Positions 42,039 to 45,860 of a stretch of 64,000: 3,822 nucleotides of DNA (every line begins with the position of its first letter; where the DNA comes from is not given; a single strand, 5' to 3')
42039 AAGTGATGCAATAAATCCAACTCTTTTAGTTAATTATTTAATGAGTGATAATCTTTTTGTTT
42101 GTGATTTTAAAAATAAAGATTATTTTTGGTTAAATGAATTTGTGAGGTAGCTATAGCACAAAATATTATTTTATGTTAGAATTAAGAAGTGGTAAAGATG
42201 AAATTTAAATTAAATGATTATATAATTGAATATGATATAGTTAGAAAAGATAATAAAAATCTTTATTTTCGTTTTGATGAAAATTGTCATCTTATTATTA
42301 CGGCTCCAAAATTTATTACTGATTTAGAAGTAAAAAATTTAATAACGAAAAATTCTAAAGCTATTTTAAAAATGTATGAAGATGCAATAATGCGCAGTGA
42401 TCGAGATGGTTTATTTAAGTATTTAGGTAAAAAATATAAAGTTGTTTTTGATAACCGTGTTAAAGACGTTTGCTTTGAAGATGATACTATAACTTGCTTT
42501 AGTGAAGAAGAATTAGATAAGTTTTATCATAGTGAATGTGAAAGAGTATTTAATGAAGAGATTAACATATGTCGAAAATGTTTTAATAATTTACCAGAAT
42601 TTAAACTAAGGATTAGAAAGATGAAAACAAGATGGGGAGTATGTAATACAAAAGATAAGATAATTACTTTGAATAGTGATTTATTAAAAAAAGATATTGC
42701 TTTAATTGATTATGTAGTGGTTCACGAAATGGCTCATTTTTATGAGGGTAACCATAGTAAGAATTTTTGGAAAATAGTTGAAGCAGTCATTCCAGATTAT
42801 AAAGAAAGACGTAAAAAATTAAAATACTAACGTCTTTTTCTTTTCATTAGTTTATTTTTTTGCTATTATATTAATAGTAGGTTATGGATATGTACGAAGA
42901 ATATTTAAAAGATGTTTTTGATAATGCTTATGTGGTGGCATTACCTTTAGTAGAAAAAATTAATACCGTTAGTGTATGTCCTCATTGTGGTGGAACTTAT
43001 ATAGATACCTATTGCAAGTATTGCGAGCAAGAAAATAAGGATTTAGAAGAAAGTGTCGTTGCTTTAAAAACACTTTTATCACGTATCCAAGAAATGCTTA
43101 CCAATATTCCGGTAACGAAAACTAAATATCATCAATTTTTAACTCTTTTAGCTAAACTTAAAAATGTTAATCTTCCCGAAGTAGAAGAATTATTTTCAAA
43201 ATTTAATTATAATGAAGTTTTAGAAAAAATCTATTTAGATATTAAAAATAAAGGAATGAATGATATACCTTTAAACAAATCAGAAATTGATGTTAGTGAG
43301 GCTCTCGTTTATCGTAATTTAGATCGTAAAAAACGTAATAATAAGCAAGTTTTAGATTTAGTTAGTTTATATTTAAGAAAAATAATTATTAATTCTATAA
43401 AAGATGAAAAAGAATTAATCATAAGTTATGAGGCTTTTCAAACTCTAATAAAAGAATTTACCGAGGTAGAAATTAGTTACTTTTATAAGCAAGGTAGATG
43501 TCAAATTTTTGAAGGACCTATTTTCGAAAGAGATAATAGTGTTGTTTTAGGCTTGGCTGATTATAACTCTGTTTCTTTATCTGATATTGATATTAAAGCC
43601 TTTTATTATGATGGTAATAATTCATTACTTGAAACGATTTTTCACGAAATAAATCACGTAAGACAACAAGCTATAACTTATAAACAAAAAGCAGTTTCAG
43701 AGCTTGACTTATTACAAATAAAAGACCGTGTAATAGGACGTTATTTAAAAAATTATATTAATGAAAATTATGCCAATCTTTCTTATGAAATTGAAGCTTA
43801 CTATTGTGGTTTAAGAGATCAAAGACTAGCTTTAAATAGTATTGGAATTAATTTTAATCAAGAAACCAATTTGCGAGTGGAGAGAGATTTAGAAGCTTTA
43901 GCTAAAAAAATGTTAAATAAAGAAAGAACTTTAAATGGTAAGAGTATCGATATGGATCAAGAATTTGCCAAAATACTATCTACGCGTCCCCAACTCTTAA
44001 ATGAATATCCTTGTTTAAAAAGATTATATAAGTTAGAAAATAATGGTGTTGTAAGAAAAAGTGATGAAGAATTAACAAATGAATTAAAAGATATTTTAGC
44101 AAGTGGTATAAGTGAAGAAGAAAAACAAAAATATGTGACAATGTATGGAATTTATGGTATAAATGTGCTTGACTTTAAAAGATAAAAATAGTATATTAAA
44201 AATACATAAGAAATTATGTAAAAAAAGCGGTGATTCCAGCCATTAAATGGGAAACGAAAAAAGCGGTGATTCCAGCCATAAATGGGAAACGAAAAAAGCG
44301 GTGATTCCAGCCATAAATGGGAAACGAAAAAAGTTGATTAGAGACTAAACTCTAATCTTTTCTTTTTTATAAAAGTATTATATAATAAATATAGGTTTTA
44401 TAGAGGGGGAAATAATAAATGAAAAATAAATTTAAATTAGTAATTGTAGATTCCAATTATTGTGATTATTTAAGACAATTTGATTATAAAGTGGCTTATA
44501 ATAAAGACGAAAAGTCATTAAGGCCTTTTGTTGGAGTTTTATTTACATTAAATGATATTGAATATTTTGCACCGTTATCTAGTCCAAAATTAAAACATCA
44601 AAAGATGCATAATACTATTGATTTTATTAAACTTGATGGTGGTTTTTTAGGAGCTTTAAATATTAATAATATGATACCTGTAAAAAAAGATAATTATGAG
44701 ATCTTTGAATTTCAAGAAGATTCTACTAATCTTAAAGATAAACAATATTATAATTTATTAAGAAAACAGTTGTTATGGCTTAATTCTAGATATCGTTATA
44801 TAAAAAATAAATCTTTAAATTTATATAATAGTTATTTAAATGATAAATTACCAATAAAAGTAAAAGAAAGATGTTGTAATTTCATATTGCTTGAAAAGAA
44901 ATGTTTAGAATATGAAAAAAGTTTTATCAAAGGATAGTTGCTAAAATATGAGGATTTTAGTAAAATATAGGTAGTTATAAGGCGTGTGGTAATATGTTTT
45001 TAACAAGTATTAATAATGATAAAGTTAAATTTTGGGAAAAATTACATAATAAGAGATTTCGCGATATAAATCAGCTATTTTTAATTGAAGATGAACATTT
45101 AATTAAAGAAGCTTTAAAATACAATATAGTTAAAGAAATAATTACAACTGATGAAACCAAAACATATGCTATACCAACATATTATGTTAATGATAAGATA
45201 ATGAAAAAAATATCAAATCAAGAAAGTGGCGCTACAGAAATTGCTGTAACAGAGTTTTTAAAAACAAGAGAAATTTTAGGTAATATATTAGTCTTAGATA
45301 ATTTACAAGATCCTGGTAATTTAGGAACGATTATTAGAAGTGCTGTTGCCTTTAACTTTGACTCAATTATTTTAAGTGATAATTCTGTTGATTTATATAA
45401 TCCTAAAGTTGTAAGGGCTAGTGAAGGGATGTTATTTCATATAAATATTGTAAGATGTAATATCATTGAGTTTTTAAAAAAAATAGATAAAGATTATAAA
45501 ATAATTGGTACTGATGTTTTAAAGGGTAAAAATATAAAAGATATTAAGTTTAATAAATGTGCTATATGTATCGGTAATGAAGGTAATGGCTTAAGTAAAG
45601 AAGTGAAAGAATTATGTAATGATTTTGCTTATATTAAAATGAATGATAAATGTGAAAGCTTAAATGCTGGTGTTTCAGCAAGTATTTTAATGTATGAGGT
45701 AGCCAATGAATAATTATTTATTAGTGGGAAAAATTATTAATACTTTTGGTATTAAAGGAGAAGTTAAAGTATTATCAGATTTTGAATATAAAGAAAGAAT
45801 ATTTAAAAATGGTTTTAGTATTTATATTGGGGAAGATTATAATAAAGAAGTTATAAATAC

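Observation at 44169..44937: Complete type III toxin-antitoxin / abortive-infection module (tandem RNA repeats, terminator, ToxN/AbiQ-like toxin)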

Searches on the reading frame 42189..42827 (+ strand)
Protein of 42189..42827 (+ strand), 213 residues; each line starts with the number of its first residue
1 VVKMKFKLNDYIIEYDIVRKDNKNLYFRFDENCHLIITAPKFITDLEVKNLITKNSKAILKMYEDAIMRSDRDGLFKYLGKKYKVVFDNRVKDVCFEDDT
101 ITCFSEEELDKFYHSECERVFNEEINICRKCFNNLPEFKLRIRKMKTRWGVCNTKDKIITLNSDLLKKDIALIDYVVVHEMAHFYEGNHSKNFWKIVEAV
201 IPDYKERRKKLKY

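Call 18: search_protein_families(library=pfam, proteins=[window:42189-42827:+], max_evalue=0.001)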
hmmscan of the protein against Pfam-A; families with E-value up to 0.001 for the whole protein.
window:42189-42827:+ (213 aa): 2 families
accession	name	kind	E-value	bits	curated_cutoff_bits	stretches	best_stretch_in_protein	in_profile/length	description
PF01863.23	YgjP-like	-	1.6e-38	133.2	26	1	23-212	1-205/207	YgjP-like, metallopeptidase domain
PF10263.15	SprT-like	-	1.5e-08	34.9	25.6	1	129-198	10-93/108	SprT-like family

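Call 47: search_protein_families(library=padloc, proteins=[window:42189-42827:+], max_evalue=0.01)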
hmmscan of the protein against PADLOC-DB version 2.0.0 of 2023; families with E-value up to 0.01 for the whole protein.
window:42189-42827:+ (213 aa): 0 families

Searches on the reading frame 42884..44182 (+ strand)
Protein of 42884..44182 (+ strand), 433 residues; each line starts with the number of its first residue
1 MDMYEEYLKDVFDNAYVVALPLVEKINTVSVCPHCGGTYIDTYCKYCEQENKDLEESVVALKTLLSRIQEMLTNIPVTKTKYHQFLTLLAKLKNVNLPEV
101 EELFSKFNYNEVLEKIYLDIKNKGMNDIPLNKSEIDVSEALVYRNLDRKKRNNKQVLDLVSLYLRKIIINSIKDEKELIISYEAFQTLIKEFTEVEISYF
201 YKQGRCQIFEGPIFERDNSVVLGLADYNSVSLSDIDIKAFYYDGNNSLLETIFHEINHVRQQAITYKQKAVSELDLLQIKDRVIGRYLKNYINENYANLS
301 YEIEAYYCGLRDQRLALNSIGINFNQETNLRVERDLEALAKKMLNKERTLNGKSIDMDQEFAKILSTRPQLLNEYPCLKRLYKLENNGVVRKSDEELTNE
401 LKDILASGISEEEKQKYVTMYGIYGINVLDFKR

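Call 18: search_protein_families(library=pfam, proteins=[window:42884-44182:+], max_evalue=0.001)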
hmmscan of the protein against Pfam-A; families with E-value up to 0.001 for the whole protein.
window:42884-44182:+ (433 aa): 0 families

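Call 47: search_protein_families(library=padloc, proteins=[window:42884-44182:+], max_evalue=0.01)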
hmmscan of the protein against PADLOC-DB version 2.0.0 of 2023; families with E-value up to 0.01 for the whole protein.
window:42884-44182:+ (433 aa): 0 families

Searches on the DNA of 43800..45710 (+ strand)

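Call 6: search_rna_families(source=window, start=43800, end=45200, threshold=evalue, max_evalue=10, show_alignments=3)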
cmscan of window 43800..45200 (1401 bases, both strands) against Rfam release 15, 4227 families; matches with E-value up to 10: 0.
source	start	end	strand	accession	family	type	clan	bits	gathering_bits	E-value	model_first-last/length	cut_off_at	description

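Call 44: search_with_rna_model(model_id=R1, sources=[L093, L094], max_evalue=10, filters=off, show_alignments=4)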
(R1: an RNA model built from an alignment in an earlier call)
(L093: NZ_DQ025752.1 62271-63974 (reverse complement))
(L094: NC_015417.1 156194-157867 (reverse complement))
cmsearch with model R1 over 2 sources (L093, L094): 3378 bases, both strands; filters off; matches with E-value up to 10: 35.
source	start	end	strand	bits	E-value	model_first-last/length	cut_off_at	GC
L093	491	509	+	6.5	0.54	1-36/36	no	0.32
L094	1596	1603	-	5.8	0.79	21-28/36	no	0.12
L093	457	473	+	5.3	1.1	1-36/36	no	0.24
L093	525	531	+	4.4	1.8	1-36/36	no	0.14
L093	563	569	-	4.4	1.8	1-36/36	no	0.14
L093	1283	1289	+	4.4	1.8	1-36/36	no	0.14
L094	457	463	+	4.4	1.8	1-36/36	no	0.14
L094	534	540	+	4.4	1.8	1-36/36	no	0.14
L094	811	817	+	4.4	1.8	1-36/36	no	0.14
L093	59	65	-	3.9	2.5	22-28/36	no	0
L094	249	255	+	3.9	2.5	22-28/36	no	0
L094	268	274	-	3.9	2.5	22-28/36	no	0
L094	921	927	-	3.9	2.5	22-28/36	no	0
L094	1145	1151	+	3.9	2.5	22-28/36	no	0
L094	1427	1433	-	3.9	2.5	22-28/36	no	0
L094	419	456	+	3.7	2.8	1-36/36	no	0.45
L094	496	533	+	3.7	2.8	1-36/36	no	0.45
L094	869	876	-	3.2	3.7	21-28/36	no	0.12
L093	722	729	+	2.5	5.7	1-36/36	no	0.12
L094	1413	1419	+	2.4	5.8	1-36/36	no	0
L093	896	901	+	2.4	5.9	1-36/36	no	0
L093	1302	1307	+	2.4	5.9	1-36/36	no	0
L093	206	211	-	1.9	7.9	23-28/36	no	0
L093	647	652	-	1.9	7.9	23-28/36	no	0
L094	99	104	+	1.9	7.9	23-28/36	no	0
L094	97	102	-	1.9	7.9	23-28/36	no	0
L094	638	643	-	1.9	7.9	23-28/36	no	0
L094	667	672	+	1.9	7.9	23-28/36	no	0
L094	731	736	+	1.9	7.9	23-28/36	no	0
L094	932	937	+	1.9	7.9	23-28/36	no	0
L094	930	935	-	1.9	7.9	23-28/36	no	0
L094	1040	1045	+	1.9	7.9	23-28/36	no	0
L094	1222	1227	+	1.9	7.9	23-28/36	no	0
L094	1617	1622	-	1.9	7.9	23-28/36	no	0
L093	865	885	+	1.9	8.1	1-36/36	no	0.24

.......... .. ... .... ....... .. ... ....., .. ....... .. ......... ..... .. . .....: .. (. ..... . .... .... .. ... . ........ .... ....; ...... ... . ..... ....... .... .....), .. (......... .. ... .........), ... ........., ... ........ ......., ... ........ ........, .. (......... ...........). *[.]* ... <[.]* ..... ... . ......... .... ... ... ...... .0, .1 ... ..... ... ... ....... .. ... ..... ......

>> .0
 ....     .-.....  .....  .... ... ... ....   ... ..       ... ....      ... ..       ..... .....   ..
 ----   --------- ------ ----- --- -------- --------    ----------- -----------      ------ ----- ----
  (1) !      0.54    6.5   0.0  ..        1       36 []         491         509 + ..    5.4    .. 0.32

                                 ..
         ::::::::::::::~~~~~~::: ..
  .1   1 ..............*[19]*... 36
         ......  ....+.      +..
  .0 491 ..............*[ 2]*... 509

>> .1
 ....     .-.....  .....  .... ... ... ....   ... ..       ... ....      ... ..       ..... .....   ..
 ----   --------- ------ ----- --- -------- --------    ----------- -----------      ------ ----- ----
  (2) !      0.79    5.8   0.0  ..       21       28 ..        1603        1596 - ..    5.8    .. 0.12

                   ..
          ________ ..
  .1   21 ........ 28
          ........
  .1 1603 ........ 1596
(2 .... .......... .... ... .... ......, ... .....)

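Call 58: search_with_rna_model(model_id=R1, sources=[L095, L096, L097, L098, L099, L100, L101, L102, L103, L104, L105, L106, L107, L108, L109, L110, L111, L112, L113, L114, L115, L116, L117, L118, L119, L120, L121, L122, L123, L124, L125, L126, L127, L128, L129, L130, L131, L132, L133, L134, L135, L136, L137, L138, L139, L140, L141, L142, L143, L144, L145, L146, L147, L148, L149, L150, L151, L152, L153, L154, L155, L156, L157, L158, L159, L160, L161, L162, L163, L164, L165, L166, L167, L168, L169, L170, L171, L172, L173, L174], max_evalue=0.1)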
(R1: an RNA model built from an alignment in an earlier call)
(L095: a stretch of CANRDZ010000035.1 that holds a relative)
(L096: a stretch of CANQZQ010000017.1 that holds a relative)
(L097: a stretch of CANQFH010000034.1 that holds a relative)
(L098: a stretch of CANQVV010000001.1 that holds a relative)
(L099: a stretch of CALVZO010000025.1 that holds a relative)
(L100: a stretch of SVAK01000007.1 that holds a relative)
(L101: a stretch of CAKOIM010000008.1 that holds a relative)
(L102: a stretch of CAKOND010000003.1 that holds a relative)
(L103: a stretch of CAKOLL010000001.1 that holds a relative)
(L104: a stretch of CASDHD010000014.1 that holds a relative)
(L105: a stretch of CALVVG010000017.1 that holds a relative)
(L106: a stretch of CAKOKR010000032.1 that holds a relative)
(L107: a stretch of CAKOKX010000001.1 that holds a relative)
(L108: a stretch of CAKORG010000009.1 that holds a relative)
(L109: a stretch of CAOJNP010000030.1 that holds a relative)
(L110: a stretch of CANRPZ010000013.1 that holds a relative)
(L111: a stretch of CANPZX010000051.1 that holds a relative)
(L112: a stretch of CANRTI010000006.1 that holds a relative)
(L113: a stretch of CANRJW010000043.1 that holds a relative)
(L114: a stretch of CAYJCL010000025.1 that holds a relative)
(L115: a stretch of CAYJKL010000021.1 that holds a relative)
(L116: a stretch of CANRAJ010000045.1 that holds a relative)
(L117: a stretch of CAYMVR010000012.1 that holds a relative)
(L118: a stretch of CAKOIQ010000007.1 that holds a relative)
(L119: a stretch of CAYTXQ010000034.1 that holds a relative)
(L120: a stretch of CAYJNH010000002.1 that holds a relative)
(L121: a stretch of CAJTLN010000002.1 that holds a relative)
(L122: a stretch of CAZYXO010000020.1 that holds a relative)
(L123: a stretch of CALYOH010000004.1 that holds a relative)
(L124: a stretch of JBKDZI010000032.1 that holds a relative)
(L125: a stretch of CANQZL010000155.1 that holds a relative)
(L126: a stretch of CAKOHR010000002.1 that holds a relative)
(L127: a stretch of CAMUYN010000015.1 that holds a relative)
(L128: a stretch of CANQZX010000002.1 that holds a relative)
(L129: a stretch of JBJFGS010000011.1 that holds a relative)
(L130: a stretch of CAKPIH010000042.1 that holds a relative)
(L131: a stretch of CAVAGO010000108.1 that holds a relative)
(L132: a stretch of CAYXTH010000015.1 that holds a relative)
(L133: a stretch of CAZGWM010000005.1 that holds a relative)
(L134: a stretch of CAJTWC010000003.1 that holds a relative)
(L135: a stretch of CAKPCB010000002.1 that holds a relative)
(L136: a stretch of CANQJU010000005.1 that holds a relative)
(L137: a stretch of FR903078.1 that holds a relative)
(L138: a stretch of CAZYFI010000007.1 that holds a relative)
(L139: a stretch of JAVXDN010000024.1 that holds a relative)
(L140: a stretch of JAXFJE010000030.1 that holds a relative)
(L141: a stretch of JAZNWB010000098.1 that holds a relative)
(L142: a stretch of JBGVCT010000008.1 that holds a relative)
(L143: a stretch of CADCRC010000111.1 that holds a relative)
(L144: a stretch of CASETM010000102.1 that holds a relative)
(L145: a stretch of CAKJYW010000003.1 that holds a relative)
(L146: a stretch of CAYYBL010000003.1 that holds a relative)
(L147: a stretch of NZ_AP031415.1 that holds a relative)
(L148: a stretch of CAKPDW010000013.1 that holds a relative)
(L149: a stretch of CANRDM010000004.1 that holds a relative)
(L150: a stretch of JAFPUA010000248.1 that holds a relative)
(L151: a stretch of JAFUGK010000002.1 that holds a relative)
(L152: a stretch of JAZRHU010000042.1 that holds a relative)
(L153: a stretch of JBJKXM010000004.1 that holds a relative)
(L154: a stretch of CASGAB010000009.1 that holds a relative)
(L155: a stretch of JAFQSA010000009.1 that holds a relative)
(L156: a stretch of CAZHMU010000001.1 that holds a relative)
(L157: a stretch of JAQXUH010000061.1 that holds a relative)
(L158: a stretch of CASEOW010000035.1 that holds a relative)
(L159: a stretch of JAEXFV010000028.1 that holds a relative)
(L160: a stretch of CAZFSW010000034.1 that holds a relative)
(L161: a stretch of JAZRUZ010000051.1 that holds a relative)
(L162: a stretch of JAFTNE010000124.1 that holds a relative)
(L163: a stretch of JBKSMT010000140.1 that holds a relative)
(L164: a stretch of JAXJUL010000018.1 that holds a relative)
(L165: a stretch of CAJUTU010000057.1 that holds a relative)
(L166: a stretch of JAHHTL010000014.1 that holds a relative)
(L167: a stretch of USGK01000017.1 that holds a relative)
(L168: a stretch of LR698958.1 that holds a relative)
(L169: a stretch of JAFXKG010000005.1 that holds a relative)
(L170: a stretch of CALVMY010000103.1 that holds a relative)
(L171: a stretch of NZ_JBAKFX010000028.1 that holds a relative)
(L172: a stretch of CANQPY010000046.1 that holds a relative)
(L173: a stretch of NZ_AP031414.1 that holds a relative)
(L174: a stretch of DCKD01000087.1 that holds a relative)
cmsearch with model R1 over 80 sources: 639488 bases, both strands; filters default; matches with E-value up to 0.1: 4.
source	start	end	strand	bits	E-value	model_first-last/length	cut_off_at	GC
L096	3273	3308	+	54.6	6.4e-11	1-36/36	no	0.42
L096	3309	3344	+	48.3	2.5e-09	1-36/36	no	0.39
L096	3237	3272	+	44.1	2.9e-08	1-36/36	no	0.47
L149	3853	3887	+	43.6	3.8e-08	1-36/36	no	0.43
